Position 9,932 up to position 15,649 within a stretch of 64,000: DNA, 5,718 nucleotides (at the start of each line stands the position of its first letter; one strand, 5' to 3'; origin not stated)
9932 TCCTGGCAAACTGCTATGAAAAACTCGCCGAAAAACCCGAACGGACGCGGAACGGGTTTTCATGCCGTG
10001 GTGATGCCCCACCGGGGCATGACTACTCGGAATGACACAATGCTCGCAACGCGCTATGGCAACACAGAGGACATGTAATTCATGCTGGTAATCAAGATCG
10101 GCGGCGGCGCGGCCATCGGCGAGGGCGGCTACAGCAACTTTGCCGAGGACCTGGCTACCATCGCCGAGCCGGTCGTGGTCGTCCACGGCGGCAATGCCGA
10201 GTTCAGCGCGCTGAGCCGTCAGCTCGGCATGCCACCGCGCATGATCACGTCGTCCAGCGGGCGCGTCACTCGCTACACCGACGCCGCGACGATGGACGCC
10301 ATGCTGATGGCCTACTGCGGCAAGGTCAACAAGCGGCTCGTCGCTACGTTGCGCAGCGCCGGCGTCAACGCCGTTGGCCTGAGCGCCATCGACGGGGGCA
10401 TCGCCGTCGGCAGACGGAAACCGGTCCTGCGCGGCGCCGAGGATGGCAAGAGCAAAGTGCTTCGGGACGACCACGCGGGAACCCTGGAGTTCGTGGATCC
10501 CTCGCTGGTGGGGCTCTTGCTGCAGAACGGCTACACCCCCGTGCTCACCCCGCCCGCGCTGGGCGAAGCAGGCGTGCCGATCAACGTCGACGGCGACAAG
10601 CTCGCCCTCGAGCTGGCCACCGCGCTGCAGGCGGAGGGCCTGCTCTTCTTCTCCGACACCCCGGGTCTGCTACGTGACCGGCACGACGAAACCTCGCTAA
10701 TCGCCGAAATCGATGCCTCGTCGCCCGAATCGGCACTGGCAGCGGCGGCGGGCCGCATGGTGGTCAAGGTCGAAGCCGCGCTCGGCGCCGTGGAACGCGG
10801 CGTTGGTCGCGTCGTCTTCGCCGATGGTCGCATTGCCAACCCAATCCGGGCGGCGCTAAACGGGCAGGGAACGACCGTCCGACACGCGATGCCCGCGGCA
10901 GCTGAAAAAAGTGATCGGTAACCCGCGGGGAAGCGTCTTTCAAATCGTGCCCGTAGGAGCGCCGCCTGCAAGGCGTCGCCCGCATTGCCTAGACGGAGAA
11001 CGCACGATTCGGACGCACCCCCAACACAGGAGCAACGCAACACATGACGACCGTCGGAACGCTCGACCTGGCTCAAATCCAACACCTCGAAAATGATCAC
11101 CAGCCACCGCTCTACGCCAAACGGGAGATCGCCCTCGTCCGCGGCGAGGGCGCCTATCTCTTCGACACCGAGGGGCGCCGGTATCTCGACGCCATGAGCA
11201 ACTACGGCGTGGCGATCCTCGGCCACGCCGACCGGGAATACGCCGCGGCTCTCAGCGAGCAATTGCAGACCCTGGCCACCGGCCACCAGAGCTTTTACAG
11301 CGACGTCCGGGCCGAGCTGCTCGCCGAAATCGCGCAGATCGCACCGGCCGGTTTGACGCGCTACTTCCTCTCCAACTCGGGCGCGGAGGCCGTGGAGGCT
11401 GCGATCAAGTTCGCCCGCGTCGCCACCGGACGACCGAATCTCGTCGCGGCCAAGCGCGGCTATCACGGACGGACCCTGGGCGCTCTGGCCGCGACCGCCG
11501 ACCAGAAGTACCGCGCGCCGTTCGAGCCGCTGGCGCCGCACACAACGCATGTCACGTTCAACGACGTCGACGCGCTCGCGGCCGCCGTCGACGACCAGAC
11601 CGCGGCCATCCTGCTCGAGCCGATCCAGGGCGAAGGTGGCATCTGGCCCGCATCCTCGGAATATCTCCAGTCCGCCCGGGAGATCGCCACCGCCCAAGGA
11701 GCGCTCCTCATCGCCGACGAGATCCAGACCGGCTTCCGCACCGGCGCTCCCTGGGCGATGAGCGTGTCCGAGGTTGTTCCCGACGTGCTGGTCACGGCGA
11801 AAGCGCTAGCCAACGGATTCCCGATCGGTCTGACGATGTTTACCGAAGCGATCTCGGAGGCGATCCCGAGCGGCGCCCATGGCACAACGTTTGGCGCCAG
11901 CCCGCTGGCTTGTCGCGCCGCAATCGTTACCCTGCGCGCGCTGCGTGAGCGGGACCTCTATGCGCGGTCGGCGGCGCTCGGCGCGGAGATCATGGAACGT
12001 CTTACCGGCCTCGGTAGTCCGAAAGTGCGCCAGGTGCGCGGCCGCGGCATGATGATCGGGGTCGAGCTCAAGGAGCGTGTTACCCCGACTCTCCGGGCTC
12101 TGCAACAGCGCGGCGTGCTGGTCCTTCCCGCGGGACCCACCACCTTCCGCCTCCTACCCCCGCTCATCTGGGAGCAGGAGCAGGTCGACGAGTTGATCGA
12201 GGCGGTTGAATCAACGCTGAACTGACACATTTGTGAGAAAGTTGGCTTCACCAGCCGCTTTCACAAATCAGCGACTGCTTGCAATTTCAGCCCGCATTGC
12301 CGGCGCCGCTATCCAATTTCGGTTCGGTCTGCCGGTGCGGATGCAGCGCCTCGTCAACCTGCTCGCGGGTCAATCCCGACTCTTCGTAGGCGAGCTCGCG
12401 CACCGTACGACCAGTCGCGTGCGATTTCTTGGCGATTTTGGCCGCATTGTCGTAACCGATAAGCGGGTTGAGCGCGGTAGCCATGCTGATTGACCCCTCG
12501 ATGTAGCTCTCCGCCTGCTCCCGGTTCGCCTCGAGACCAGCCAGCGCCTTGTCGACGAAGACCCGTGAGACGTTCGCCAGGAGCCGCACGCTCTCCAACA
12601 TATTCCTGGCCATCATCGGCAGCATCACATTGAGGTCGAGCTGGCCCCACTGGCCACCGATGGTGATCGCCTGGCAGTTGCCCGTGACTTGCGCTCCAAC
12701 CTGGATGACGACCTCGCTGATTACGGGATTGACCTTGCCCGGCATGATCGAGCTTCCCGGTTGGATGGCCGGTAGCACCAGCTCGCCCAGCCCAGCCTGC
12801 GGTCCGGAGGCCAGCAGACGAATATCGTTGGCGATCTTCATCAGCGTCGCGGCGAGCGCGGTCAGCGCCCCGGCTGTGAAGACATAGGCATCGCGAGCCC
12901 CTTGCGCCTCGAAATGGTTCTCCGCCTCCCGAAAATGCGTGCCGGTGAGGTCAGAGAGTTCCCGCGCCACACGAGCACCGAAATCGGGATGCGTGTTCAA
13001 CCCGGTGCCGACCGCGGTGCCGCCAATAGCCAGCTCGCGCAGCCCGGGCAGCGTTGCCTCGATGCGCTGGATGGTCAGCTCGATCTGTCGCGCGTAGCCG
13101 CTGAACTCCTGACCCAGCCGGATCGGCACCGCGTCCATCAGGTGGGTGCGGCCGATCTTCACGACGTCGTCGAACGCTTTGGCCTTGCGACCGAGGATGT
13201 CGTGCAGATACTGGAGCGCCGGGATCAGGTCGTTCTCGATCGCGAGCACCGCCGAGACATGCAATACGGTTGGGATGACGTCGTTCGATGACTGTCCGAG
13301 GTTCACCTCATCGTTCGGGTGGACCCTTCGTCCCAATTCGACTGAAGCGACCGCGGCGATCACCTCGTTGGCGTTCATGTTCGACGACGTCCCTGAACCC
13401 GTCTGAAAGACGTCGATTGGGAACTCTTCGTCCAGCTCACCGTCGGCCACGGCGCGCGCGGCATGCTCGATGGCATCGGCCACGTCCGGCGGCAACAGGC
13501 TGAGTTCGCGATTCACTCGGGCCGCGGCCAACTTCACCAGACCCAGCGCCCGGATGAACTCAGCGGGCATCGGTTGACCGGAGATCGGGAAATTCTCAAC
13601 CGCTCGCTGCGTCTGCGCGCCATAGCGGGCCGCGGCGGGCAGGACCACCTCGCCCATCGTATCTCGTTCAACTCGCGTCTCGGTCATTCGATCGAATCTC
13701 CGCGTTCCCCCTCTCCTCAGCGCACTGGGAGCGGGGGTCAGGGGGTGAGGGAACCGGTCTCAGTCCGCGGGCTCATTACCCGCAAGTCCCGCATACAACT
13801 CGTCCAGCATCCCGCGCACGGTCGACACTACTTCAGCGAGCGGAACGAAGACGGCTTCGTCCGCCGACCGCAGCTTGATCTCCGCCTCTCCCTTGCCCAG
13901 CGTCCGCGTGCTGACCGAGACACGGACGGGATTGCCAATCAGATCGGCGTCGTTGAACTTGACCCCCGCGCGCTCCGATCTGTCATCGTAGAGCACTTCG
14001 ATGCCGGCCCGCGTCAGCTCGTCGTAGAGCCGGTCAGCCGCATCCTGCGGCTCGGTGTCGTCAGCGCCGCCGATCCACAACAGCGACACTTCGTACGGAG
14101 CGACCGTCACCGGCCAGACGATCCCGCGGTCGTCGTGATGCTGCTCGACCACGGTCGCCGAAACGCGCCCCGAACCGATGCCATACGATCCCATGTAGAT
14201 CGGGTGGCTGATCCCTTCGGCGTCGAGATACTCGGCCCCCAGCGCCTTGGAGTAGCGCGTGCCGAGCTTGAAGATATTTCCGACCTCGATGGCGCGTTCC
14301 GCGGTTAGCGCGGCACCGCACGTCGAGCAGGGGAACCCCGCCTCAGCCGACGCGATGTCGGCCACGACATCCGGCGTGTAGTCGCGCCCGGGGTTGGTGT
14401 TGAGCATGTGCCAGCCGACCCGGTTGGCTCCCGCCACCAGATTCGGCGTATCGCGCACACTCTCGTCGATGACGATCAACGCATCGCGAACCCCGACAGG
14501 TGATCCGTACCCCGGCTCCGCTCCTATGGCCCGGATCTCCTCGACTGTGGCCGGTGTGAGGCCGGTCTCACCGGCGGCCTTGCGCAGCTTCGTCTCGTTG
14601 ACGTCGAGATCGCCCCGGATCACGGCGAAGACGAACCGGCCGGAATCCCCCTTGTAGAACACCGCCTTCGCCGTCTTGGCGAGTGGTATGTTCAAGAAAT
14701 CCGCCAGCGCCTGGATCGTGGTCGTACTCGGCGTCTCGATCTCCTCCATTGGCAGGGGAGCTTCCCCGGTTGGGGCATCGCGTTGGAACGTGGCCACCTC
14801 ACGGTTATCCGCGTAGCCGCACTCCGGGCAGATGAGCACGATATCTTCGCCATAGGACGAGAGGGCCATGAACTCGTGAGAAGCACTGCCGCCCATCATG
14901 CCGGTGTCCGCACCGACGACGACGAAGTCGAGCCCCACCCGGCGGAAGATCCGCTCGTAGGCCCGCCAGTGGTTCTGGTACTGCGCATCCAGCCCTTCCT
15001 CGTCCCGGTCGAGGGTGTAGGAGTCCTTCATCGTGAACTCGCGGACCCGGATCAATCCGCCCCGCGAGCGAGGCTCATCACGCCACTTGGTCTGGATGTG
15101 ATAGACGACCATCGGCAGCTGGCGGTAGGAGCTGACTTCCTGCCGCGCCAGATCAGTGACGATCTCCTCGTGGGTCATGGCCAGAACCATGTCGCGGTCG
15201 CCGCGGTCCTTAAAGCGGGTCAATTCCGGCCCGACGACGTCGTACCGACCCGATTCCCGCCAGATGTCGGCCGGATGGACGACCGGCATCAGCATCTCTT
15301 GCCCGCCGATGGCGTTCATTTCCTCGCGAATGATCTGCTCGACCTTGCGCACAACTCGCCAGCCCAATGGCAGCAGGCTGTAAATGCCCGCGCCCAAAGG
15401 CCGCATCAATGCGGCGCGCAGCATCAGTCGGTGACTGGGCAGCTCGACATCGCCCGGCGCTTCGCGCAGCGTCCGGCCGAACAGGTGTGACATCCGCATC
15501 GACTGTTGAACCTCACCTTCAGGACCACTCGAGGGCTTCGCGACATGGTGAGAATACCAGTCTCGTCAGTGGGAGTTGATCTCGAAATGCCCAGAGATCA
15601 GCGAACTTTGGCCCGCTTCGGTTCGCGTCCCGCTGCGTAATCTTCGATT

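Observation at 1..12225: Expanded bacterial LysW (amino-group carrier protein) cluster wired directly to arginine genes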

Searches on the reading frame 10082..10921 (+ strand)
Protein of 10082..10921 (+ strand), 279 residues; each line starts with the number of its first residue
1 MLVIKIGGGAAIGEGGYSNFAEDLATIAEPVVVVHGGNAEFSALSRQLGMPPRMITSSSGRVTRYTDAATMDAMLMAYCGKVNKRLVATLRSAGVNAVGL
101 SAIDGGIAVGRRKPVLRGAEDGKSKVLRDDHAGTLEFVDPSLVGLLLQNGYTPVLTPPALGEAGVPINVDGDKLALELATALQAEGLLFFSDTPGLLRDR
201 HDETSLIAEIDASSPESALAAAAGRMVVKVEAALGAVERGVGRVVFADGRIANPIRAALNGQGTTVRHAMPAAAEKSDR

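Call 10: search_protein_families(library=ncbifam, proteins=[window:10082-10921:+], max_evalue=0.00001)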
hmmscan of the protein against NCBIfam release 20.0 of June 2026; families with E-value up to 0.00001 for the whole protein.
window:10082-10921:+ (279 aa): 8 families
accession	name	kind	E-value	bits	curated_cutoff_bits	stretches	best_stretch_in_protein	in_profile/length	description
NF010659.0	PRK14058.1-1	equivalog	5.5e-102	340.5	223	1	1-266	1-266/267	[LysW]-aminoadipate kinase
NF010661.0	PRK14058.1-3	equivalog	1.4e-63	214.6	251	1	2-270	3-274/283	acetylglutamate/acetylaminoadipate kinase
TIGR00761.1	argB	equivalog_domain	8.6e-53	179.2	151.3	1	1-245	1-230/231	acetylglutamate kinase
NF010662.0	PRK14058.1-4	equivalog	1.9e-43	148.6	194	1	1-267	1-262/264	[LysW]-aminoadipate/[LysW]-glutamate kinase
NF010660.0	PRK14058.1-2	equivalog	9.5e-35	120.6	241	1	1-246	1-239/249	[LysW]-aminoadipate/[LysW]-glutamate kinase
TIGR01890.1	N-Ac-Glu-synth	equivalog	4.7e-12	45.6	202.85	1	2-268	20-279/429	amino-acid N-acetyltransferase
NF003641.0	PRK05279.1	equivalog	8.5e-11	41.3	344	1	2-246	28-266/441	amino-acid N-acetyltransferase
NF003387.0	PRK04531.1-2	equivalog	9.5e-10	37.5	426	1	3-205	40-223/441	acetylglutamate kinase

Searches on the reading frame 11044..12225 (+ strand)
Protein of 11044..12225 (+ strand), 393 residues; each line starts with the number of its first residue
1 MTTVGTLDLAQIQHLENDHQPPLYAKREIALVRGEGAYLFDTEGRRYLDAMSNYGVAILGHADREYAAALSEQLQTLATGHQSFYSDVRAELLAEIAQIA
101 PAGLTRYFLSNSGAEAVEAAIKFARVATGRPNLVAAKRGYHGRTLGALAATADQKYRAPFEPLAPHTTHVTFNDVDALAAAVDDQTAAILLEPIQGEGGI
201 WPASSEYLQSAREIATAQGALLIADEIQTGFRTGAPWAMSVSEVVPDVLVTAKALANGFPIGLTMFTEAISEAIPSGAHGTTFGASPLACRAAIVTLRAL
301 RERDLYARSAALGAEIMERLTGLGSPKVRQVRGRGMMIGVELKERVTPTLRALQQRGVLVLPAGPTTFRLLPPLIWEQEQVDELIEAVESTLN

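Call 10: search_protein_families(library=ncbifam, proteins=[window:11044-12225:+], max_evalue=0.00001)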
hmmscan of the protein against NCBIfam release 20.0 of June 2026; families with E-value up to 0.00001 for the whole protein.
window:11044-12225:+ (393 aa): 69 families (the best 25 are shown)
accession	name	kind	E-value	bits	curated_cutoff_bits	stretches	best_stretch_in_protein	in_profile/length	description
NF042418.1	LysJ_Th_th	equivalog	5.4e-125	417.3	700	1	15-392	6-385/386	[LysW]-aminoadipate semialdehyde transaminase LysJ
TIGR00707.1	argD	subfamily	1.7e-118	395.8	410.05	1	23-392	5-380/381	acetylornithine/succinylornithine family transaminase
NF002874.0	PRK03244.1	equivalog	5.8e-110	367.8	457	1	23-392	21-392/399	acetylornithine transaminase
NF045491.1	LysJ_Sulfobales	equivalog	2e-101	339.7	700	1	23-390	6-375/386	[LysW]-aminoadipate semialdehyde/glutamate semialdehyde transaminase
NF003087.0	PRK04013.1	equivalog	2.4e-100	336.2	528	1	22-393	2-359/364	acetylornithine/acetyl-lysine aminotransferase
NF002797.0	PRK02936.1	equivalog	9.3e-96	320.9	496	1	23-392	7-377/385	acetylornithine transaminase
NF002325.0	PRK01278.1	subfamily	3.3e-92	309.1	372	1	22-392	8-386/395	acetylornithine transaminase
NF005993.0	PRK08117.1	subfamily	1.1e-84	284.6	574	2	184-392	206-427/433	aspartate aminotransferase family protein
NF053554.1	prodigi_MAP_PigE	equivalog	3.3e-84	283.8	850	1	31-392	404-776/837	prodigiosin MAP biosynthesis aminotransferase PigE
NF004426.0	PRK05769.1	equivalog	2.6e-82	277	552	1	29-392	38-437/441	acetyl ornithine aminotransferase family protein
NF003468.0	PRK05093.1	subfamily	1.2e-81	274.5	522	1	22-391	18-398/405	acetylornithine/succinyldiaminopimelate transaminase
NF003273.0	PRK04260.1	equivalog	3.3e-79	266.2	616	1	24-388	8-371/376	acetylornithine transaminase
TIGR03246.1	arg_catab_astC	subfamily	8.1e-79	265.4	609.95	1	21-390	11-391/397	acetylornithine/succinylornithine family transaminase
NF003145.0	PRK04073.1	equivalog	1.8e-77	260.5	656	1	24-392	19-395/396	ornithine--oxo-acid transaminase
TIGR01885.1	Orn_aminotrans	equivalog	2.9e-77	260.1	378.4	1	12-392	4-401/402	ornithine--oxo-acid transaminase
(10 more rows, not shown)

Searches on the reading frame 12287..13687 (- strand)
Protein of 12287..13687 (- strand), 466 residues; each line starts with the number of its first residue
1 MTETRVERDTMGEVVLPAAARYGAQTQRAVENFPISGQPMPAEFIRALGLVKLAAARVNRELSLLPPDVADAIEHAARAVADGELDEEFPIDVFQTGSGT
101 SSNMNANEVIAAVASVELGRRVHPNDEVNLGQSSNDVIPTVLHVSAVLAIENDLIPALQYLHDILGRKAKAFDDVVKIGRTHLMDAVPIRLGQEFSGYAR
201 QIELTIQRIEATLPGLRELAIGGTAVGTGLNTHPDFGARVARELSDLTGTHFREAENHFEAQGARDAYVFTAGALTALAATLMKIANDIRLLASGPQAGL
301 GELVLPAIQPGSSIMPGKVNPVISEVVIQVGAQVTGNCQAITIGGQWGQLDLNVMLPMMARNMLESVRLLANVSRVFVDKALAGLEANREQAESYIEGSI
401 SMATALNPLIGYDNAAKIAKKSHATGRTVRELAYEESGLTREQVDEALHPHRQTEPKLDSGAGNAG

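Call 10: search_protein_families(library=ncbifam, proteins=[window:12287-13687:-], max_evalue=0.00001)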
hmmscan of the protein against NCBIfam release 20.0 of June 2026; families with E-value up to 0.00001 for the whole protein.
window:12287-13687:- (466 aa): 16 families
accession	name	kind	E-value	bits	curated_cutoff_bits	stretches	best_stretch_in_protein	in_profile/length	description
TIGR00979.1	fumC_II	equivalog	1.7e-170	567.8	664.75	1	5-451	2-454/458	class II fumarate hydratase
NF008909.0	PRK12273.1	subfamily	1.6e-164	548.3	510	1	2-459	3-467/474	aspartate ammonia-lyase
TIGR00839.1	aspA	equivalog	1.9e-142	475.5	681.2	1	5-457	1-460/468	aspartate ammonia-lyase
NF009089.0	PRK12425.1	equivalog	9.5e-139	463.2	840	1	4-453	2-457/464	class II fumarate hydratase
NF011092.0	PRK14515.1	subfamily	9.3e-137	456.7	876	1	3-458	10-470/479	aspartate ammonia-lyase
TIGR00928.1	purB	equivalog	1.6e-23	83.2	326.2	1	128-450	91-402/436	adenylosuccinate lyase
TIGR02426.1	protocat_pcaB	equivalog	2.4e-21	76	355.75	1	53-336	29-290/338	3-carboxy-cis,cis-muconate cycloisomerase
NF006554.0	PRK09053.1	equivalog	1e-20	74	595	1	51-336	34-303/453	3-carboxy-cis,cis-muconate cycloisomerase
TIGR00838.1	argH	equivalog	5.7e-18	65.2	279.5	1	116-432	87-393/455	argininosuccinate lyase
NF004631.0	PRK05975.1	equivalog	1.5e-14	53.8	371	1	124-330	98-291/352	3-carboxy-cis,cis-muconate cycloisomerase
NF052556.1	NtrsucLyaStm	equivalog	1.7e-12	47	650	1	46-341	38-327/466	nitrosuccinate lyase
NF052536.2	CoM_syn_XcbD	exception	1e-11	44.3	600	1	55-330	39-295/443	3-sulfopropionylcysteine synthase XcbD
NF006500.1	PRK08937.2-4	subfamily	6.3e-10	38.4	626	1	53-331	37-296/448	adenylosuccinate lyase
NF002563.0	PRK02186.1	subfamily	3.2e-09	35.6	625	1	128-406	510-778/890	argininosuccinate lyase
NF008964.0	PRK12308.1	equivalog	8.3e-08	31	657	1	128-341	103-306/624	argininosuccinate lyase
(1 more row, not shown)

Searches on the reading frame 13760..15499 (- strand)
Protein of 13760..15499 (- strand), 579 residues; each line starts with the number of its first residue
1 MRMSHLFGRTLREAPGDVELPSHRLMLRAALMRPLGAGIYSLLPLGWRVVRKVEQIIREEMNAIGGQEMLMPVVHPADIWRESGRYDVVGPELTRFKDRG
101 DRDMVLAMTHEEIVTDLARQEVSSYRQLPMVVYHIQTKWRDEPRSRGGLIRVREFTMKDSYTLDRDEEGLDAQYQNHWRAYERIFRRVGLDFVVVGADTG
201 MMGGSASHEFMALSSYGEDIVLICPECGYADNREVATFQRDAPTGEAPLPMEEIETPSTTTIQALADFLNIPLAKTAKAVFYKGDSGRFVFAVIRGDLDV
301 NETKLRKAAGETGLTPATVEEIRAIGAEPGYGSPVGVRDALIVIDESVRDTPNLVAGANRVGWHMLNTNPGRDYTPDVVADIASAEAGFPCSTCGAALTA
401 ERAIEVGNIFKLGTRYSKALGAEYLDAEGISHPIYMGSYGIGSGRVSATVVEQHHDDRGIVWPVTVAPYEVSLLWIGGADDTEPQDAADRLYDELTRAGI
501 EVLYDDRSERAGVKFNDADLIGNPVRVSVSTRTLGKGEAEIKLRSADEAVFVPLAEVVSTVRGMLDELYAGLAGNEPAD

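Call 10: search_protein_families(library=ncbifam, proteins=[window:13760-15499:-], max_evalue=0.00001)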
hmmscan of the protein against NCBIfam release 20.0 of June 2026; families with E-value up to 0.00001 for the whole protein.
window:13760-15499:- (579 aa): 9 families
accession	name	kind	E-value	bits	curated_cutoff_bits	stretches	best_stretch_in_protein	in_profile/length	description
NF006625.0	PRK09194.1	equivalog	3.8e-208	692.9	558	1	1-561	1-558/559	proline--tRNA ligase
TIGR00409.1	proS_fam_II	equivalog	5.5e-170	567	306.7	1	1-559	1-563/568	proline--tRNA ligase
NF008979.1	PRK12325.1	exception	2.6e-137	458.3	550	2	1-226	1-226/437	proline--tRNA ligase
TIGR00408.1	proS_fam_I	equivalog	4.3e-40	138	437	2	393-570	208-386/475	proline--tRNA ligase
TIGR00418.1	thrS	equivalog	3.8e-20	72.3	383.65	1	34-192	188-346/565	threonine--tRNA ligase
NF003211.1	PRK04173.1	equivalog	7.7e-11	41.5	312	1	463-559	359-452/454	glycine--tRNA ligase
NF003068.0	PRK03991.1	equivalog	1.7e-09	36.6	484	0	118-195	297-376/613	threonine--tRNA ligase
TIGR00389.1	glyS_dimeric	equivalog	6e-09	35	243.3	0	453-562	455-562/565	glycine--tRNA ligase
TIGR00442.1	hisS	equivalog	3.1e-08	33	286.75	1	38-175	5-140/406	histidine--tRNA ligase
